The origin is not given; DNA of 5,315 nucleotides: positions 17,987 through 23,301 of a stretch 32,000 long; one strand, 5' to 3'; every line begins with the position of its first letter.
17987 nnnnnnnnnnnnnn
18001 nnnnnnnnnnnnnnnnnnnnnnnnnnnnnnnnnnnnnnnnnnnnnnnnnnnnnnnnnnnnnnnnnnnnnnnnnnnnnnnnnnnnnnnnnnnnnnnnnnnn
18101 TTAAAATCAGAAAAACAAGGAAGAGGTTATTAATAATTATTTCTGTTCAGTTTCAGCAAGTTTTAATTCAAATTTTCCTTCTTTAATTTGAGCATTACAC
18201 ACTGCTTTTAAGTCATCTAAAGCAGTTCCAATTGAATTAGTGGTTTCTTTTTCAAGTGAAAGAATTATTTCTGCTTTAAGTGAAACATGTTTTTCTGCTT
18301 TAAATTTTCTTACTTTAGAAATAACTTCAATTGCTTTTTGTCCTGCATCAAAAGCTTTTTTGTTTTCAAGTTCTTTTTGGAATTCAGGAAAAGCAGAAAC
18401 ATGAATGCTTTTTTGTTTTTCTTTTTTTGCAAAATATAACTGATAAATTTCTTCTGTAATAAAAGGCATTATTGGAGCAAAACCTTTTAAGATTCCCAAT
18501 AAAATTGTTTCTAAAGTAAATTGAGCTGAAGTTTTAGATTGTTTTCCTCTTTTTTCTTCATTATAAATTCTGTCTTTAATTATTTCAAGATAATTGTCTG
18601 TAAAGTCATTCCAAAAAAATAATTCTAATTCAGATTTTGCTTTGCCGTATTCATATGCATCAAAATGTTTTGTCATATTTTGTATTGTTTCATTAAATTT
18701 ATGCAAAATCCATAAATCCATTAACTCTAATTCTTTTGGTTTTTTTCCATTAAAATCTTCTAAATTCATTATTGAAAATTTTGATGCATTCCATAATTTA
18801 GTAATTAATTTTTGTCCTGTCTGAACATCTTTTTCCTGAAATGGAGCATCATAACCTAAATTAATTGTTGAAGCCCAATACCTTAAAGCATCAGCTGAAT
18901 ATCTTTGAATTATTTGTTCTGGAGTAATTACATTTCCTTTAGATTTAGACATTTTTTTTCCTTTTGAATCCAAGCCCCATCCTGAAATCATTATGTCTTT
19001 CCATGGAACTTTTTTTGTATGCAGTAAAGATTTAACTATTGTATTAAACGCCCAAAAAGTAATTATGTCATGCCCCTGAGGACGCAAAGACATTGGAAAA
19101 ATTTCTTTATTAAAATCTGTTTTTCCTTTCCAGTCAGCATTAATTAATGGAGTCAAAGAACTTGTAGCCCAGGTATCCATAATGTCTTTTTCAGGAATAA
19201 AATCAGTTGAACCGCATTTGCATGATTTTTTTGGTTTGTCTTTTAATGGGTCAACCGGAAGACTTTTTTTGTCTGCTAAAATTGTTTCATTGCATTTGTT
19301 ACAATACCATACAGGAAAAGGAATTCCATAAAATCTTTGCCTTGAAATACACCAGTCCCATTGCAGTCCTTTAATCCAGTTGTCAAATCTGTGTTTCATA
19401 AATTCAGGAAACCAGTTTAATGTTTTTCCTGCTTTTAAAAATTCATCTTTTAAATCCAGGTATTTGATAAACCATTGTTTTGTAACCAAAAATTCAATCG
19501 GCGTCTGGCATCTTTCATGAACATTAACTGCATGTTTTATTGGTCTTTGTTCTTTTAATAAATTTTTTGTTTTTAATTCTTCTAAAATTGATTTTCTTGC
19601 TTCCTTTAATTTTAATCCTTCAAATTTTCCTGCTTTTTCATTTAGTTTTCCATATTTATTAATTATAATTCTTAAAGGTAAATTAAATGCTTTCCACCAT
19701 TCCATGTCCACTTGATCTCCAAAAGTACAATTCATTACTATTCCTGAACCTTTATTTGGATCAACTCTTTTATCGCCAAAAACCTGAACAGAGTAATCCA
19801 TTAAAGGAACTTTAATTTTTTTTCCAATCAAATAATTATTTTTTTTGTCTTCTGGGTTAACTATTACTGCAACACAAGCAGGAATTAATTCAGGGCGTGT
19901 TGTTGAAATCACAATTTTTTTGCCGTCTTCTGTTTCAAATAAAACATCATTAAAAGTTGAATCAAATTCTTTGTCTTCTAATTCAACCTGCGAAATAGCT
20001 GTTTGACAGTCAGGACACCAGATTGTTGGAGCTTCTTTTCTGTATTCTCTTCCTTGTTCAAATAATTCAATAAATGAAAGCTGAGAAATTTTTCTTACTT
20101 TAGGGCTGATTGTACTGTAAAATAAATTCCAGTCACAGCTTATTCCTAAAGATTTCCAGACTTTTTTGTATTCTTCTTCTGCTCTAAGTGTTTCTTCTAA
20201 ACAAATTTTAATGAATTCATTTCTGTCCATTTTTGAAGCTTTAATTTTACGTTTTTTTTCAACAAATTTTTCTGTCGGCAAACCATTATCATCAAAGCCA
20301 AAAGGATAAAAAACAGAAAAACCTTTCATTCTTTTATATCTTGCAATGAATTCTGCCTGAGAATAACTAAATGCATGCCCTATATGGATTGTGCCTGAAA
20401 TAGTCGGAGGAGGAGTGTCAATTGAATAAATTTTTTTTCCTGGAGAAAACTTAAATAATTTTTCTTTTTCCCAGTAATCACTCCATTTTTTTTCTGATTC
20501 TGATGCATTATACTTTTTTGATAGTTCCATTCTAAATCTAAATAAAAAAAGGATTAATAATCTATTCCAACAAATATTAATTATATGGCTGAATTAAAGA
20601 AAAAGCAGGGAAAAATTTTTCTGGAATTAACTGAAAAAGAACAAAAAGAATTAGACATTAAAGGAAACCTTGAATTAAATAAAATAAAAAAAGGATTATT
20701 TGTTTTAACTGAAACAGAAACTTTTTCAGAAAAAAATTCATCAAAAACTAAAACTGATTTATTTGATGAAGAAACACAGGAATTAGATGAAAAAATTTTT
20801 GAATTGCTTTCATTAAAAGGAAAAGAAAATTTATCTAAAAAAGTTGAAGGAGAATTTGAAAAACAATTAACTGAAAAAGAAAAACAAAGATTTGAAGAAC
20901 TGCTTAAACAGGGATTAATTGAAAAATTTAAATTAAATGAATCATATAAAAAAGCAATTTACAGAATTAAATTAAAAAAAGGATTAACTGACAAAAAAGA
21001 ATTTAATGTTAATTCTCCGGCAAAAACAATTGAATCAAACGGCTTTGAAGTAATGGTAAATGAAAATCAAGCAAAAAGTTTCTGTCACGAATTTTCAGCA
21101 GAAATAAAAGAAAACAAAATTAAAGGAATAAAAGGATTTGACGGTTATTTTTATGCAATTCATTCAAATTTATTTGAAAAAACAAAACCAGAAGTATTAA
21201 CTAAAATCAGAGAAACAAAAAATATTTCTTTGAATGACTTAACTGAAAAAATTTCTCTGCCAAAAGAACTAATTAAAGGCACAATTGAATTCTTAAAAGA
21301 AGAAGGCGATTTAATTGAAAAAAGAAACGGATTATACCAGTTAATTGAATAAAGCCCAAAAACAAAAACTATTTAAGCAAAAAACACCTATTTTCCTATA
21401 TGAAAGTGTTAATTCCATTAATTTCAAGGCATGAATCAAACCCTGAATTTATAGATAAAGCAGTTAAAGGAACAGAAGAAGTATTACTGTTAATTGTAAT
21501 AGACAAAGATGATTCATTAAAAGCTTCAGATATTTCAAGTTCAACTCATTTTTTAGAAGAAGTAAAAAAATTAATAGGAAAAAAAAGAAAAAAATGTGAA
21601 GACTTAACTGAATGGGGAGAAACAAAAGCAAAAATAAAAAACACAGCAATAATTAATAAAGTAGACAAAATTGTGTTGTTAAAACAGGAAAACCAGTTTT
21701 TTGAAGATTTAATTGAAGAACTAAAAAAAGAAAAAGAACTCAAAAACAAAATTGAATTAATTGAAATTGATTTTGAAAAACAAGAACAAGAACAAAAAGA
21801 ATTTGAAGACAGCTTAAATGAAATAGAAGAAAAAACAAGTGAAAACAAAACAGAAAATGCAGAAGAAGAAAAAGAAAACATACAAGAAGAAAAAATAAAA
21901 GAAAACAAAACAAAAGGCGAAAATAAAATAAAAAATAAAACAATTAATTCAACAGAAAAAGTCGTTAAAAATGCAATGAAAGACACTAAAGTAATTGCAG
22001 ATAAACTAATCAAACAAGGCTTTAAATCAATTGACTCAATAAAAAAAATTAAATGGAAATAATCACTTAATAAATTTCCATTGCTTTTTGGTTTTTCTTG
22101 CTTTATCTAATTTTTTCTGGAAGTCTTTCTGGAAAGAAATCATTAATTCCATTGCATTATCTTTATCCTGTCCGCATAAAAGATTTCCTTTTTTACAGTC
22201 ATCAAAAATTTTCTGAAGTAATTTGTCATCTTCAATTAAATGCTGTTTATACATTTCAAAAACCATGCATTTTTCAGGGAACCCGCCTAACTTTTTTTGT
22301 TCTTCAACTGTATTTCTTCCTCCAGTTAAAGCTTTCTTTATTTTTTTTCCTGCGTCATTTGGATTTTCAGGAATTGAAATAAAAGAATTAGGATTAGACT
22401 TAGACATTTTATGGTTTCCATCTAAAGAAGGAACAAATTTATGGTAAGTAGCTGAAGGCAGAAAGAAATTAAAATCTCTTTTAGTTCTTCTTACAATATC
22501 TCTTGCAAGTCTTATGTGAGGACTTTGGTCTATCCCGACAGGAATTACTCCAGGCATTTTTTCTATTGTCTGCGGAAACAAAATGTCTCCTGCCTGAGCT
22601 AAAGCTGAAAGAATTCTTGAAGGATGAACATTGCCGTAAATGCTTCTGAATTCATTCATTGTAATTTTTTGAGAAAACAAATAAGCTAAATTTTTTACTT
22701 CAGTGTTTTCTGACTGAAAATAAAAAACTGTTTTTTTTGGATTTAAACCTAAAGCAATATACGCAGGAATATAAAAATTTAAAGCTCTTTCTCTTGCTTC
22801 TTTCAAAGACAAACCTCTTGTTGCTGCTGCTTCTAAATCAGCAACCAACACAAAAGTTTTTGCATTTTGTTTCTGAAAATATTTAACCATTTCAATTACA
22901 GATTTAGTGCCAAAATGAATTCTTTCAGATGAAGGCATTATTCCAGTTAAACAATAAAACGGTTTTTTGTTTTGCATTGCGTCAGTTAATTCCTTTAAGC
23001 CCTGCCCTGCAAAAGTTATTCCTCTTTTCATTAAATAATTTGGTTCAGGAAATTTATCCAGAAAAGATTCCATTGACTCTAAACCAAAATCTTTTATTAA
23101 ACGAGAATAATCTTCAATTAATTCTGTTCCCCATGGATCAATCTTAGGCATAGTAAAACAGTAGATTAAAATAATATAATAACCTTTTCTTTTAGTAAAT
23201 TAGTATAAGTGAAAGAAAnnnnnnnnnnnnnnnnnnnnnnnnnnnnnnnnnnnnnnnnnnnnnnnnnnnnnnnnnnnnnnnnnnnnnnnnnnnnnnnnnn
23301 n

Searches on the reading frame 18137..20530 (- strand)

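Call 14: search_protein_families(library=pfam, proteins=[window:18137-20530:-], max_evalue=0.001)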
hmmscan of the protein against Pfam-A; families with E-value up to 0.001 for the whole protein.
window:18137-20530:- (797 aa): 6 families
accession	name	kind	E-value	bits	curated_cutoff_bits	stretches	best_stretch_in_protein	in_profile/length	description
PF00133.28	tRNA-synt_1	-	5.8e-91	305.7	22.7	1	16-557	2-406/414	tRNA synthetases class I (I, L, M and V)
PF08264.19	Anticodon_1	-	4.6e-37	127.6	25.1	1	605-755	1-144/148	Anticodon-binding domain of tRNA ligase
PF09334.17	tRNA-synt_1g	-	1.2e-24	87.2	20.1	2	37-180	3-131/391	tRNA synthetases class I (M)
PF01406.26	tRNA-synt_1e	-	5.2e-07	29.7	27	1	497-570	225-297/301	tRNA synthetases class I (C) catalytic domain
PF01921.24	tRNA-synt_1f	-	2.5e-06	27.1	27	1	518-554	274-310/360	tRNA synthetases class I (K)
PF13603.12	tRNA-synt_1_2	-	0.00023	21.2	25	0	228-296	78-146/185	Leucyl-tRNA synthetase, editing domain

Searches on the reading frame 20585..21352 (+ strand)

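Call 14: search_protein_families(library=pfam, proteins=[window:20585-21352:+], max_evalue=0.001)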
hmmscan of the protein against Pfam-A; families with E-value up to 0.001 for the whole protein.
window:20585-21352:+ (255 aa): 0 families

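Call 72: search_protein_families(library=padloc, proteins=[window:20585-21352:+], max_evalue=1)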
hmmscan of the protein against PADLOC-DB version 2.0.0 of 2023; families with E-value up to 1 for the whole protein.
window:20585-21352:+ (255 aa): 2 families
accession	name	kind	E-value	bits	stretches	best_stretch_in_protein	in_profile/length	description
PDLC01860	CARF3--CARF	-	0.022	12.9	1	198-241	142-185/210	-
PDLC01866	CARF3--CARF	-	0.032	12.2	1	198-246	138-185/207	-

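Call 73: search_protein_families(library=phrogs, proteins=[window:20585-21352:+], max_evalue=1)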
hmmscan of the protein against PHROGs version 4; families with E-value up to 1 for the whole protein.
window:20585-21352:+ (255 aa): 5 families
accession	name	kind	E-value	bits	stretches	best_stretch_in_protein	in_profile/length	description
phrog_2440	-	transcription regulation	0.087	13.7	1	63-117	25-80/126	transcriptional regulator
phrog_35305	-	unknown function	0.089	13.5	1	101-155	134-188/195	-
phrog_15469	-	unknown function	0.13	13.7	1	207-253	18-63/78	-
phrog_142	-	moron, auxiliary metabolic gene and host takeover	0.19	12.8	0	198-246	11-59/116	Ren-like exclusion protein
phrog_34252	-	lysis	0.2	11.2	1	54-109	621-671/1036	endolysin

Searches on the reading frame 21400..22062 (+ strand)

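Call 14: search_protein_families(library=pfam, proteins=[window:21400-22062:+], max_evalue=0.001)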
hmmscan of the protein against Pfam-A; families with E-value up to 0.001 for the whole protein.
window:21400-22062:+ (220 aa): 0 families

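Call 72: search_protein_families(library=padloc, proteins=[window:21400-22062:+], max_evalue=1)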
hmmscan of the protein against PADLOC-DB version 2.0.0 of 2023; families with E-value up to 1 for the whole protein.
window:21400-22062:+ (220 aa): 3 families
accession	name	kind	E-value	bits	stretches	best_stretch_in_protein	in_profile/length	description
PDLC00006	DruC1|DruC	-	0.13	8.7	1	47-203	109-261/626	Unknown function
PDLC00518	JetC1|JetC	-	0.26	7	1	46-206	648-807/1112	DUF3584 domain; MukB-like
PDLC00647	ZorA3|ZorA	-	0.53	6.6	1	47-185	373-510/780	MotA/ExbB/TolQ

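Call 73: search_protein_families(library=phrogs, proteins=[window:21400-22062:+], max_evalue=1)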
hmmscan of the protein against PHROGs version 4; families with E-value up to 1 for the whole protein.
window:21400-22062:+ (220 aa): 3 families
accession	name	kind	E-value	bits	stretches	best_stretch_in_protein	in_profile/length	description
phrog_1251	-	unknown function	0.091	13.4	0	96-119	22-45/62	-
phrog_30750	-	unknown function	0.18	12.7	1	46-74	20-48/53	-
phrog_4313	-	unknown function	0.26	12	1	75-187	114-224/263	-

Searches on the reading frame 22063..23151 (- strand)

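Call 14: search_protein_families(library=pfam, proteins=[window:22063-23151:-], max_evalue=0.001)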
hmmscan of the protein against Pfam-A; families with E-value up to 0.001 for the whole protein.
window:22063-23151:- (362 aa): 1 family
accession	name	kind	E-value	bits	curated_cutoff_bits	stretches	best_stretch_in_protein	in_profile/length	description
PF00579.31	tRNA-synt_1b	-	1.1e-46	159.9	21.1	1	61-340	2-290/292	tRNA synthetases class I (W and Y)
